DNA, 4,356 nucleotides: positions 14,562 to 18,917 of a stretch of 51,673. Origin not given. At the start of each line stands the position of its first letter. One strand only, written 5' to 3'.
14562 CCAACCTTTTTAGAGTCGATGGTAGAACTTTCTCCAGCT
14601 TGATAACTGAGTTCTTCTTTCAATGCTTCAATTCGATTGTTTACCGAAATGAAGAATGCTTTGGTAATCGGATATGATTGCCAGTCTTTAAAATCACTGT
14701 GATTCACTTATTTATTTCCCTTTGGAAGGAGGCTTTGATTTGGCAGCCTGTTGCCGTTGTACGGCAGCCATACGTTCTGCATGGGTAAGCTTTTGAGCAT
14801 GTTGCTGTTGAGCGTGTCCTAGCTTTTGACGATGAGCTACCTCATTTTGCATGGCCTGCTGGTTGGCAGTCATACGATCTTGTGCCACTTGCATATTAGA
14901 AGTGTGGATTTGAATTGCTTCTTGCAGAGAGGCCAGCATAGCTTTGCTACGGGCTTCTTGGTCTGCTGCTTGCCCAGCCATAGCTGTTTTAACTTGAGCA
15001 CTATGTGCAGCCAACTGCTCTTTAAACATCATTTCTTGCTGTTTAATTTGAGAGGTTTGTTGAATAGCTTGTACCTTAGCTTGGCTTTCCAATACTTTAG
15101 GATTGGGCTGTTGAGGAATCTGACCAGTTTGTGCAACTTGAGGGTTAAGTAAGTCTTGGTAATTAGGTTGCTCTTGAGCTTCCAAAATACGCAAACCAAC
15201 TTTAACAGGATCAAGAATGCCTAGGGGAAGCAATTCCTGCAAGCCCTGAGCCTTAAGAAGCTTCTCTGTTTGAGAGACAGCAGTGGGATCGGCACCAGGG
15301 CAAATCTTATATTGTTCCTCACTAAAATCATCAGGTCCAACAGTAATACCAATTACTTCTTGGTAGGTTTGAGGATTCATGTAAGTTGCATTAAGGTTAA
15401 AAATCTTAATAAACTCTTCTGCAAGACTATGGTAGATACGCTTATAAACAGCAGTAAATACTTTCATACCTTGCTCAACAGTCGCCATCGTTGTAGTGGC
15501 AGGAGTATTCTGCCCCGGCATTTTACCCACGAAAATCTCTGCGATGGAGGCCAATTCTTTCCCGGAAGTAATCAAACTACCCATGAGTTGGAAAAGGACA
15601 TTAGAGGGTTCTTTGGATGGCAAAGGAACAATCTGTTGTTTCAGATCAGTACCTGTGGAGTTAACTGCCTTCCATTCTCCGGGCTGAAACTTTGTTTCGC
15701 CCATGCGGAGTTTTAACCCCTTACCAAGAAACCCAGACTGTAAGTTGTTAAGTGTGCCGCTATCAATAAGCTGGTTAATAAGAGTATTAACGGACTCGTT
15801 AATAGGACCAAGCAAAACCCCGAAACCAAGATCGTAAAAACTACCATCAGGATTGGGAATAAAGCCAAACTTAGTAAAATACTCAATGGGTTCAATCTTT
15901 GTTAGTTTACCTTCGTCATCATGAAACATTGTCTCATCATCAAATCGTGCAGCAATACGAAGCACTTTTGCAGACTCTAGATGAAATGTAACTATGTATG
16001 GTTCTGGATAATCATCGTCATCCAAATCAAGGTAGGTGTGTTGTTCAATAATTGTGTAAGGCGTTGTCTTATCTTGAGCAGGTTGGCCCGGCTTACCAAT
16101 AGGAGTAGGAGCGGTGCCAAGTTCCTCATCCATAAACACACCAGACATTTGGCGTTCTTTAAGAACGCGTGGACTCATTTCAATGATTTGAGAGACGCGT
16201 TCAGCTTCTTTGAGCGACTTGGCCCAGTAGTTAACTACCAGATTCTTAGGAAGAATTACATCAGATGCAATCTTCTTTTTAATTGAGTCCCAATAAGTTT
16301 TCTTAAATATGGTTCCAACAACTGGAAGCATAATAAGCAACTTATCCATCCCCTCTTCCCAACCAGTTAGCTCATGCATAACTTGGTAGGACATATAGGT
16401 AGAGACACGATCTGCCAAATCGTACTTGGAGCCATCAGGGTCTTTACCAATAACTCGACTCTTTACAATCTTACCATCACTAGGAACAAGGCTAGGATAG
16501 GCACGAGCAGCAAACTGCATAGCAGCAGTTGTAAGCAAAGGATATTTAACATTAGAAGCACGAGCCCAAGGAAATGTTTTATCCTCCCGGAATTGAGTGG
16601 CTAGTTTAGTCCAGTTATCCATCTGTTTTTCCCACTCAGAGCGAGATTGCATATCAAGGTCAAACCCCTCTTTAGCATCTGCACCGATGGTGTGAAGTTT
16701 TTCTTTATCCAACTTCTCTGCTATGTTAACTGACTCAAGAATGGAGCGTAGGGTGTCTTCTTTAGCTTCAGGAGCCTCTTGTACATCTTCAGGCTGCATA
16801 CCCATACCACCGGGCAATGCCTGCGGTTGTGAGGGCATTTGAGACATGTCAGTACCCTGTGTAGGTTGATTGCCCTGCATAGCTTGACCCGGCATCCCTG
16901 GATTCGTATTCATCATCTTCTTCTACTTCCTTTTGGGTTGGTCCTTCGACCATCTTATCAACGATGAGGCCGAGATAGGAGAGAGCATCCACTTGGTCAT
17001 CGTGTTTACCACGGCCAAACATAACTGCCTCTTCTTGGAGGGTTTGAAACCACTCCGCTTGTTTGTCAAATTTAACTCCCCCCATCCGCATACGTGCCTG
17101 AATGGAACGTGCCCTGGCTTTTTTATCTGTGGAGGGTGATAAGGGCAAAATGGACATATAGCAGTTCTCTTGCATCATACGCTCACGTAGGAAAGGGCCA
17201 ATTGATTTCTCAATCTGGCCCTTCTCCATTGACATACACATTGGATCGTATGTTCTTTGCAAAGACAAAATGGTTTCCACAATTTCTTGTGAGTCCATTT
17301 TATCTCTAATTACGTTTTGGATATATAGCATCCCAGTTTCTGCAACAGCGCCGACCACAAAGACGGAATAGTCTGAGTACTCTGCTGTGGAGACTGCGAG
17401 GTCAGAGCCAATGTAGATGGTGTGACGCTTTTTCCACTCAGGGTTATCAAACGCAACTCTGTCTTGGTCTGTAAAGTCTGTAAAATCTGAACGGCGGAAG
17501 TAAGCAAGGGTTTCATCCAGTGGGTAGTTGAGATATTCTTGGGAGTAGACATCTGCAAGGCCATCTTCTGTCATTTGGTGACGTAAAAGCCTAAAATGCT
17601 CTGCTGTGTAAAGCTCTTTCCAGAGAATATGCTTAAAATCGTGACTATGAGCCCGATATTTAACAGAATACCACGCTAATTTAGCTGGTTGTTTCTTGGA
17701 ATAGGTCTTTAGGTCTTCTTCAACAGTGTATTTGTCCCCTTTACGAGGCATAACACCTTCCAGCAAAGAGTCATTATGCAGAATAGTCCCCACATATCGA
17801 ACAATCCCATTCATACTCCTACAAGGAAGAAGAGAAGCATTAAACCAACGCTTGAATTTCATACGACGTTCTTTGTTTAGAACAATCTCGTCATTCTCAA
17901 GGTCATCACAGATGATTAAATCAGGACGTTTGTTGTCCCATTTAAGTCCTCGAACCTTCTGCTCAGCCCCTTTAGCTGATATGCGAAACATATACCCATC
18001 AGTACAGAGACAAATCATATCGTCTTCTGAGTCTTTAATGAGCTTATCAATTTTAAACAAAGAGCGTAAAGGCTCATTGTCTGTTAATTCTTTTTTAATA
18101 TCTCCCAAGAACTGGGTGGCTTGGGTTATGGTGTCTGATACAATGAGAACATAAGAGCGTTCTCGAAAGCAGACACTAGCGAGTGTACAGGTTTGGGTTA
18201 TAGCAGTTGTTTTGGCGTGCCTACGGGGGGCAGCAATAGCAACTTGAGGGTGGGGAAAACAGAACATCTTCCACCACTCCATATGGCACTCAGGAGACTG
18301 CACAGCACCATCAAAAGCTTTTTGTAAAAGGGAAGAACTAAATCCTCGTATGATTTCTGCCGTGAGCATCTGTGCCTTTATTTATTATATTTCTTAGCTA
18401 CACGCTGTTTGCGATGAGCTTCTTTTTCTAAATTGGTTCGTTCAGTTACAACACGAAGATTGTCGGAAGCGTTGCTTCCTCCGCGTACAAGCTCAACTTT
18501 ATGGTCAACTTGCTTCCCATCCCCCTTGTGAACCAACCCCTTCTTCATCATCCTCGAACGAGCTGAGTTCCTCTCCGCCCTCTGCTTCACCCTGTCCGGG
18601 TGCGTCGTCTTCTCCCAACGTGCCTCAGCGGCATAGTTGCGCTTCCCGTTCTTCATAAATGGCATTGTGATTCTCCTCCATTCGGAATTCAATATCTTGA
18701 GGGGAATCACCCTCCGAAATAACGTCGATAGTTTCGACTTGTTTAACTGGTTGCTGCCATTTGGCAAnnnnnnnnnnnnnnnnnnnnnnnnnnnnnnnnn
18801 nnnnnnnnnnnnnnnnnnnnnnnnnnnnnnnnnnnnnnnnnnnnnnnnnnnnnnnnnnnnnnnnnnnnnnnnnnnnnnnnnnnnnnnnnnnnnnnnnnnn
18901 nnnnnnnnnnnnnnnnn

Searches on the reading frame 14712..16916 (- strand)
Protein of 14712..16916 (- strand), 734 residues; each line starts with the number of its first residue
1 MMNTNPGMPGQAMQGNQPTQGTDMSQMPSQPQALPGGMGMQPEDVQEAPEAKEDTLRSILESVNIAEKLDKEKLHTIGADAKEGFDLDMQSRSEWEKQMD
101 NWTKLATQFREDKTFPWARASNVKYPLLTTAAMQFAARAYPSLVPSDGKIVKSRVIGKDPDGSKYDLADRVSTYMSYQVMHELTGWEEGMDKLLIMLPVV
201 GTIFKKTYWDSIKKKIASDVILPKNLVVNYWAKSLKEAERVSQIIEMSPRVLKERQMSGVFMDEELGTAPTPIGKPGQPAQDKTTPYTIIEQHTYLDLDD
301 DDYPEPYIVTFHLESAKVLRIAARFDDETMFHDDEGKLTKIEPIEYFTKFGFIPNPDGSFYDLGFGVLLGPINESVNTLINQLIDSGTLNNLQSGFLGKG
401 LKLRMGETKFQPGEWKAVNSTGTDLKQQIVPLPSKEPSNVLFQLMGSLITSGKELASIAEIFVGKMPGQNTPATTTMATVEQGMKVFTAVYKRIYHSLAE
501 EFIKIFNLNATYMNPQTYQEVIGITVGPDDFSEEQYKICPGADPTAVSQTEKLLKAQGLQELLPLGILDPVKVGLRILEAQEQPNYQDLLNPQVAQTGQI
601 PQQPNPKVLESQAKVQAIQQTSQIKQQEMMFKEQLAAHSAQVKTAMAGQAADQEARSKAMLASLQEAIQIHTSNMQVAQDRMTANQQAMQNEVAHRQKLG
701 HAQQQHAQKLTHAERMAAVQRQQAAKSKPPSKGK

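Call 24: find_related_loci(query=window:14712-16916:-, collection=viral_contigs, flank=10000)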
Query window:14712-16916:- (734 aa) in viral_contigs; peptide patterns used: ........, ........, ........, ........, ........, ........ (x = any residue, [..] = any of these).
44 stretches matched a pattern; 44 encode a relative of the query (tblastn E <= 1e-3); 44 distinct loci.
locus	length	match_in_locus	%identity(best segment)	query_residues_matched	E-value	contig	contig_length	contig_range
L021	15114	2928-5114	81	5-734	0e+0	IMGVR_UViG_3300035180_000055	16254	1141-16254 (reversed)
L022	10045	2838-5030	77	2-734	0e+0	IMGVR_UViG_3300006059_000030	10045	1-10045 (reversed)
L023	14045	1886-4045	76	3-734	0e+0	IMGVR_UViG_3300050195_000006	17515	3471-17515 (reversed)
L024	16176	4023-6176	74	2-734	0e+0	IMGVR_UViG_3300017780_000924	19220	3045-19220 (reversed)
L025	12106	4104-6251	78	9-734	0e+0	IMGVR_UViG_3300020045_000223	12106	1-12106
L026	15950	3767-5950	75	9-734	0e+0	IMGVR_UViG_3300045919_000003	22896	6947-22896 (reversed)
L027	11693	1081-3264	74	9-734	0e+0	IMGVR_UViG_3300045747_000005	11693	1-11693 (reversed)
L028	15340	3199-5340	76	23-734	0e+0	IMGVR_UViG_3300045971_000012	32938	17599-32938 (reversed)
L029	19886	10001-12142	75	23-734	0e+0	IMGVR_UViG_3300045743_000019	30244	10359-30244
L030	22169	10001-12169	72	1-734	0e+0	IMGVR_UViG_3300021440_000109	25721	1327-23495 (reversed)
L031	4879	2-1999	80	56-734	0e+0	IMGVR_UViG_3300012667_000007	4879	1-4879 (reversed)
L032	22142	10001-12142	75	23-734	0e+0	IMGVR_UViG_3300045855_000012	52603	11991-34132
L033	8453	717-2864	72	11-734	0e+0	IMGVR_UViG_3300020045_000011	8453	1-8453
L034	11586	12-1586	80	198-734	0e+0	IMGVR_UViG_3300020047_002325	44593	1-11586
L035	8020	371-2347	63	46-704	0e+0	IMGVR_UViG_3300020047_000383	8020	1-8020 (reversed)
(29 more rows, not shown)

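Call 39: search_dna_similar(query=window:14712-16916:-, collection=phages, mode=protein, max_rows=25)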
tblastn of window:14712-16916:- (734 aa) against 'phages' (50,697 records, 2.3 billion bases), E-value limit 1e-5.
Records with a match: 18; places in all: 18; records where one place covers at least 80% of the query: 1.
Best place of each record, by identity: <60% 18.
By first word of the organism name: Caudoviricetes 4; Caulobacter 4; Pelagibacter 2; Roseobacter 2; Planktothrix 2; Alcaligenes 1; Phage 1; phage 1; Synechococcus 1.
By host as written in the record: - 5; Caulobacter vibrioides CB15 3; Candidatus Pelagibacter sp. HTCC1062 2; Roseobacter sp. FZCC0083 2; Alcaligenes faecalis 10106 1; Gammaproteobacteria 1; unknown 1; Caulobacter vibrioides 1; and 2 more.
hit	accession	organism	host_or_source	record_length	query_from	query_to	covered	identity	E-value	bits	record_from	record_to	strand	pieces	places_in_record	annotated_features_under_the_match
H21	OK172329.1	Alcaligenes phage vB_Af_QDWS535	Alcaligenes faecalis 10106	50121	21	733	97%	54.5%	0e+0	758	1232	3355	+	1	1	hypothetical protein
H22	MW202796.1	Caudoviricetes sp.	Manatee Spring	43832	64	614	75%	44.8%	4e-139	458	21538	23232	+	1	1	head to tail connecting protein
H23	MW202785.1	Caudoviricetes sp.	Manatee Spring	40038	55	561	69%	43.4%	7e-117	393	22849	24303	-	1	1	head to tail connecting protein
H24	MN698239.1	Pelagibacter phage HTVC023P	Candidatus Pelagibacter sp. HTCC1062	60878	50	576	72%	31.6%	4e-75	271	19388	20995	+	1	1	hypothetical protein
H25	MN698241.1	Pelagibacter phage HTVC027P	Candidatus Pelagibacter sp. HTCC1062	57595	64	557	67%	33.6%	1e-71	261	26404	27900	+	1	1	hypothetical protein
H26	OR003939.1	Phage DSL-LC04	Gammaproteobacteria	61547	43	610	77%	28.8%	1e-59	225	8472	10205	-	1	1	portal protein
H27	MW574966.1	phage 023Pt_psg01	unknown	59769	64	557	67%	32.9%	3e-73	265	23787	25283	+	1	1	head to tail connecting protein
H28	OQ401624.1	Roseobacter phage CRP-902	Roseobacter sp. FZCC0083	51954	64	590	72%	28.9%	6e-56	214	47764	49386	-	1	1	head to tail connecting protein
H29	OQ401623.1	Roseobacter phage CRP-901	Roseobacter sp. FZCC0083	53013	64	590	72%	28.1%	3e-54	208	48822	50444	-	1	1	head to tail connecting protein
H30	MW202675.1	Caudoviricetes sp.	Manatee Spring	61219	64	610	75%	26.8%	2e-43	175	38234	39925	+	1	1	head to tail connecting protein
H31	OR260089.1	Caulobacter phage GB2A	Caulobacter vibrioides CB15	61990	64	592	72%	24.8%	1e-33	145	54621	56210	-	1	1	hypothetical protein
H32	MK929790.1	Caulobacter phage RW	Caulobacter vibrioides CB15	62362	64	592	72%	24.8%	1e-33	145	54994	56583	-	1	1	hypothetical protein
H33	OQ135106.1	Caulobacter phage RLK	Caulobacter vibrioides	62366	64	592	72%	24.8%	1e-33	145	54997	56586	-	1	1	RLK_gp094c: hypothetical protein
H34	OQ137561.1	Caulobacter phage KcrB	Caulobacter vibrioides CB15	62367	64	592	72%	24.8%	1e-33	145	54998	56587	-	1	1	KcrB_gp094c: hypothetical protein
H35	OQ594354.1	Synechococcus phage MinM2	Synechococcus sp.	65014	53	562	69%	23.3%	4e-34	147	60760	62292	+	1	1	hypothetical protein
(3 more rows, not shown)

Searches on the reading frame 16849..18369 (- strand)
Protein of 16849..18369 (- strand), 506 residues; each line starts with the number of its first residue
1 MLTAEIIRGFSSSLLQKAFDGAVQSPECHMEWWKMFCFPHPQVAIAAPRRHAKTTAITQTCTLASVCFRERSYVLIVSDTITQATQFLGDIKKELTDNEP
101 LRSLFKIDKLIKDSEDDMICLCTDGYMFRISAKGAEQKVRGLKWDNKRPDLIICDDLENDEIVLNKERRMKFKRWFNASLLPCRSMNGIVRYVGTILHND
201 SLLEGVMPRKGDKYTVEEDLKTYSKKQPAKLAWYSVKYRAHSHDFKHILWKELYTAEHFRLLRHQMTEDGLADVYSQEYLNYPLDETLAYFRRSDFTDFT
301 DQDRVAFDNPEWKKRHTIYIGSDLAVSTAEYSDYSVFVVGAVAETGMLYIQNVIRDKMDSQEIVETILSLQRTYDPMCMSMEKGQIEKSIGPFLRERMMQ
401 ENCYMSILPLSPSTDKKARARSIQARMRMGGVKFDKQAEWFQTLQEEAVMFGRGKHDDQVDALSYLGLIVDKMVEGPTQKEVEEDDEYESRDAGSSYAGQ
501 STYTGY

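Call 9: search_dna_similar(query=window:16849-18369:-, collection=phages, mode=protein, max_rows=20)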
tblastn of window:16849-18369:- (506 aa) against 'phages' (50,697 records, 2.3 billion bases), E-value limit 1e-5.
Records with a match: 454; places in all: 455; records where one place covers at least 80% of the query: 171.
Best place of each record, by identity: <60% 454.
By first word of the organism name: Pseudomonas 126; Ralstonia 93; Brucella 41; Bacteriophage 17; Yersinia 16; Pectobacterium 14; Paenibacillus 13; Bacillus 12; Escherichia 11; Porphyromonas 10; and 45 more.
By host as written in the record: Ralstonia solanacearum 65; Pseudomonas aeruginosa 55; - 42; Pseudomonas aeruginosa PA14 17; Brucella abortus S19 14; Yersinia enterocolitica 14; Paenibacillus larvae 11; Ralstonia solanacearum Race 3, Biovar 1 6; and 159 more.
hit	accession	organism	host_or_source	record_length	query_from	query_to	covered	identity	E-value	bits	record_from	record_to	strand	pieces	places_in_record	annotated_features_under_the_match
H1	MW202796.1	Caudoviricetes sp.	Manatee Spring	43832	2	478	94%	51.8%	2e-161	512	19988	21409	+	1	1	terminase large subunit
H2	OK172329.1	Alcaligenes phage vB_Af_QDWS535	Alcaligenes faecalis 10106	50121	117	506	77%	48.1%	6e-113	373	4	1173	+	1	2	terminase large subunit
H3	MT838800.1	Bacteriophage sp.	human fecal samples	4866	44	463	83%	30.4%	2e-34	143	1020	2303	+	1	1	record has no annotation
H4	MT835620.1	Bacteriophage sp.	human fecal samples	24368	44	463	83%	29.5%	1e-35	147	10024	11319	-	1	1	record has no annotation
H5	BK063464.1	Mushuvirus mushu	Oscillospiraceae sp. ER4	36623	44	463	83%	29.5%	2e-35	147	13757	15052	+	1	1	terminase large subunit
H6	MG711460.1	Faecalibacterium phage FP_Mushu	Faecalibacterium prausnitzii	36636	44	463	83%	29.3%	3e-35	146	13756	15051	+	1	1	terminase large subunit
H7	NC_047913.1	Faecalibacterium phage FP_Mushu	Faecalibacterium prausnitzii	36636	44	463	83%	29.3%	3e-35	146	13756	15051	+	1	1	terminase large subunit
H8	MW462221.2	Campylobacter phage CAM-P21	Campylobacter coli CAN 10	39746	44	464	83%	28.8%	7e-29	127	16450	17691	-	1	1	hypothetical protein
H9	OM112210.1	Bacillus phage PK2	Bacillus sp. (in: Bacteria)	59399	2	463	91%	25.9%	5e-31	133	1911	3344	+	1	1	terminase large subunit protein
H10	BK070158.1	Bacteriophage sp.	uncultured Helicobacter sp.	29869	33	490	91%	26.2%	4e-23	109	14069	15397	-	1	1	Phage protein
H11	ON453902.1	Clostridium phage Villandry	Enterocloster clostridioformis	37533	44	482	87%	27.1%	5e-33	139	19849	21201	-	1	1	terminase large subunit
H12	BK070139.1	Bacteriophage sp.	Helicobacter pullorum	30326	42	491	89%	25.9%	2e-22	107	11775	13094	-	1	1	Phage protein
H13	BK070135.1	Bacteriophage sp.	Helicobacter pullorum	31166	42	491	89%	25.9%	2e-22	107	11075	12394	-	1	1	Phage protein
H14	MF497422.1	Vibrio phage vB_VspS_VS-ABTNL-3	Vibrio splendidus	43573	2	496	98%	23.4%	1e-14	84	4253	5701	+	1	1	hypothetical protein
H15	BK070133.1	Bacteriophage sp.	Helicobacter pullorum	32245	42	491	89%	25.7%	3e-21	103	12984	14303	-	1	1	hypothetical protein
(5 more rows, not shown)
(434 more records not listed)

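Call 21: find_related_loci(query=window:16849-18369:-, collection=viral_contigs, flank=5000)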
Query window:16849-18369:- (506 aa) in viral_contigs; peptide patterns used: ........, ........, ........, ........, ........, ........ (x = any residue, [..] = any of these).
16 stretches matched a pattern; 15 encode a relative of the query (tblastn E <= 1e-3); 15 distinct loci.
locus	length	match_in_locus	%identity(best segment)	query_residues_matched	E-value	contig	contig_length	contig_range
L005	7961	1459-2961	82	2-496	0e+0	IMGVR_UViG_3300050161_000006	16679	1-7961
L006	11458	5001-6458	36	1-506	3e-99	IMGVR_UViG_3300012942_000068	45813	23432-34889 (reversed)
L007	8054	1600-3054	37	2-506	7e-98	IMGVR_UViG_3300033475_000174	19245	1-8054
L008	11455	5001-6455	35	2-506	4e-97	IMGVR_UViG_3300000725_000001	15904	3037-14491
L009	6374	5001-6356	36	2-473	7e-96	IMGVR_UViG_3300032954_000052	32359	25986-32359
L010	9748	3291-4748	36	1-506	2e-94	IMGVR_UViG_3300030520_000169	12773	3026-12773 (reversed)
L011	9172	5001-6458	36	1-506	2e-94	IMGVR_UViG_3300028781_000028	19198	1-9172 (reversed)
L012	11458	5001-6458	36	1-506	1e-94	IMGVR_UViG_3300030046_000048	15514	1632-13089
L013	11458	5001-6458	36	1-506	2e-94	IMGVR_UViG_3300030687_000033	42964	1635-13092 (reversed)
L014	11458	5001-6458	36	1-506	2e-94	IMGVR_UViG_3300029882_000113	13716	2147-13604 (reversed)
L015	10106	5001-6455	35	2-506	1e-90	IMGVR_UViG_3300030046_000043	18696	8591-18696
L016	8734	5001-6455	35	2-506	1e-90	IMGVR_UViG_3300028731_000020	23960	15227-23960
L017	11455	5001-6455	35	2-506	1e-90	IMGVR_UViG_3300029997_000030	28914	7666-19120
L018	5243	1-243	51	427-506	7e-18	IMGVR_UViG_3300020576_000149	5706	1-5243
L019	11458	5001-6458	36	1-506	2e-94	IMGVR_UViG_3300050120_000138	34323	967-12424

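Call 23: get_annotated_region(hit=H1, flank=4000)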
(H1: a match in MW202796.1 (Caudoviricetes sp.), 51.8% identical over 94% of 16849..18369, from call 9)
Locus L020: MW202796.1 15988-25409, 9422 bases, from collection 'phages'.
description: Myoviridae sp. isolate ct2os315, complete genome.
organism: Caudoviricetes sp. (NCBI taxid 2832643)
taxonomy: Viruses; Duplodnaviria; Heunggongvirae; Uroviricota; Caudoviricetes
host: -; source: Manatee Spring; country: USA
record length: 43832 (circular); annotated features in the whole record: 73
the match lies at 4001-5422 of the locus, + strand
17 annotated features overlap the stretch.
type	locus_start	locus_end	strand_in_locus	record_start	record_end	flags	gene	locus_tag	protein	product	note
CDS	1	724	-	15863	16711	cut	-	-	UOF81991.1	antirestriction protein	-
CDS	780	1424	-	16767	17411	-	-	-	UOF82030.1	hypothetical protein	-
CDS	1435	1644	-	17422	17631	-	-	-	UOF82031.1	rec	-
CDS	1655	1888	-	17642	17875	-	-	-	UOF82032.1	hypothetical protein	-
CDS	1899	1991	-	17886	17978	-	-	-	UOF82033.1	hypothetical protein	-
CDS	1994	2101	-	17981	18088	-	-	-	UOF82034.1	hypothetical protein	-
CDS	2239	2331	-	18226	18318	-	-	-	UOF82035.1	hypothetical protein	-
CDS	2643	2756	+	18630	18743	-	-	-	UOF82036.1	hypothetical protein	-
CDS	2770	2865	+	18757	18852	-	-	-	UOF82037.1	hypothetical protein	-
CDS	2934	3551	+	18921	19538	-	-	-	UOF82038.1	hypothetical protein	-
CDS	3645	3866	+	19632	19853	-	-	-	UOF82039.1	hypothetical protein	-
CDS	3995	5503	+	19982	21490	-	-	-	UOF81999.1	terminase large subunit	-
CDS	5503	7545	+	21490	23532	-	-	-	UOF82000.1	head to tail connecting protein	-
CDS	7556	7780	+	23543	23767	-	-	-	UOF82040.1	hypothetical protein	-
CDS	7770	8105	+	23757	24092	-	-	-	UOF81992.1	chaperonin 10 kd subunit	-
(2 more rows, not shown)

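Call 38: get_annotated_region(hit=H2, flank=3000)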
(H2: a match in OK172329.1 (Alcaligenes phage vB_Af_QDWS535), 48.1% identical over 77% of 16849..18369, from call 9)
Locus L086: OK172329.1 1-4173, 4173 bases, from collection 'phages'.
description: Alcaligenes phage vB_Af_QDWS535, complete genome.
organism: Alcaligenes phage vB_Af_QDWS535 (NCBI taxid 2877942)
taxonomy: Viruses; Duplodnaviria; Heunggongvirae; Uroviricota; Caudoviricetes
host: Alcaligenes faecalis 10106; source: -; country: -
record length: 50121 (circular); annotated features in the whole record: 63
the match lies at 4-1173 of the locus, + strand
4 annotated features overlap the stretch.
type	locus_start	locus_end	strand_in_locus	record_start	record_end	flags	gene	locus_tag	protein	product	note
CDS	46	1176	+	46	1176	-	-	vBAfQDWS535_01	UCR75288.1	terminase large subunit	Archaeophage PsiM2, terminase large subunit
CDS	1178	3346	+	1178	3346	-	-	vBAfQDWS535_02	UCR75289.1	hypothetical protein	-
CDS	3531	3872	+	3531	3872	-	-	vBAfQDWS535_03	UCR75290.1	co-chaperonin GroES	GroS Co-chaperonin GroES (HSP10)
CDS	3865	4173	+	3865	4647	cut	-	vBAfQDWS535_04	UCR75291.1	hypothetical protein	-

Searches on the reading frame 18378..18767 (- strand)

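Call 14: search_protein_families(library=phrogs, proteins=[window:18378-18767:-])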
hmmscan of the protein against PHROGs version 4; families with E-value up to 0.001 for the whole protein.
window:18378-18767:- (129 aa): 3 families
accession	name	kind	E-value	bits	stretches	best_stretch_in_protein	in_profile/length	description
phrog_4590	-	unknown function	4.2e-13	50.6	1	40-125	3-91/100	-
phrog_7785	-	DNA, RNA and nucleotide metabolism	4.5e-05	24.5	1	49-124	38-121/147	HNH endonuclease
phrog_1035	-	DNA, RNA and nucleotide metabolism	0.00012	23.1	1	74-120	171-215/271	endonuclease VII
